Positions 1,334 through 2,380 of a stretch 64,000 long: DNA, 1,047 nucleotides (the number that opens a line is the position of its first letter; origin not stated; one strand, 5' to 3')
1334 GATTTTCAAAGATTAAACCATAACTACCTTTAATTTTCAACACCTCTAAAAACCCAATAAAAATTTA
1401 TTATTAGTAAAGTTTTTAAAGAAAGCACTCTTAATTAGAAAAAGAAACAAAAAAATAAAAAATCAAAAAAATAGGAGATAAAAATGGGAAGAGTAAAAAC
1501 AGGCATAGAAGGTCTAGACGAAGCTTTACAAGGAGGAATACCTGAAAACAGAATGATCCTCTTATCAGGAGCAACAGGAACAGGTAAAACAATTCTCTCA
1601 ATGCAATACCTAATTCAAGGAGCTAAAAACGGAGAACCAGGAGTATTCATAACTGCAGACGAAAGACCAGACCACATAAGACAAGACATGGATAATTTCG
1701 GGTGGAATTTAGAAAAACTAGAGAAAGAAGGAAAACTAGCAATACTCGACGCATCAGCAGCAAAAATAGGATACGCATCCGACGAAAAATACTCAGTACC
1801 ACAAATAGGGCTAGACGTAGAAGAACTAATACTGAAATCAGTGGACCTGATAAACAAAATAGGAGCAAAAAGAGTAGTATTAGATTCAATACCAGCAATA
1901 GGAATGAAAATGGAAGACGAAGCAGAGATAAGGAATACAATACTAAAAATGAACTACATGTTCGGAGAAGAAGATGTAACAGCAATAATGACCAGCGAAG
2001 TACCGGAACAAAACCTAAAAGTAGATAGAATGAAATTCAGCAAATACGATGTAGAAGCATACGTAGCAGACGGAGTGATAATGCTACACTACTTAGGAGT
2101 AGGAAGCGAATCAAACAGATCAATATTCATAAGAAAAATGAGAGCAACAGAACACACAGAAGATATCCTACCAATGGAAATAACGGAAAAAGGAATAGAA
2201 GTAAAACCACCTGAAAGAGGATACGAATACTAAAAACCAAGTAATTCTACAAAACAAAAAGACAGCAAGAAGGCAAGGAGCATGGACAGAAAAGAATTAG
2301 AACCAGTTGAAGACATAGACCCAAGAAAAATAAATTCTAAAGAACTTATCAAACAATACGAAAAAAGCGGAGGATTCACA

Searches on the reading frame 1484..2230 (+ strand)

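Call 76: search_protein_families(library=pfam, proteins=[window:1484-2230:+], max_evalue=0.001)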
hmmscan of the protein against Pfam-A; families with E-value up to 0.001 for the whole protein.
window:1484-2230:+ (249 aa): 4 families
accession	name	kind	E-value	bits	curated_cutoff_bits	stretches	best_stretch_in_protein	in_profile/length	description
PF06745.19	ATPase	-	8.5e-75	251.5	26.6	1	4-244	1-230/231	KaiC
PF00154.27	RecA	-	8.4e-06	25.9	27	1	4-63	33-93/262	recA bacterial DNA recombination protein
PF07088.17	GvpD_P-loop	-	2.1e-05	24.9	24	1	24-219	12-186/189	GvpD gas vesicle protein, P-loop domain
PF13481.12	AAA_25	-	0.0001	22.4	27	1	3-71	14-93/195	AAA domain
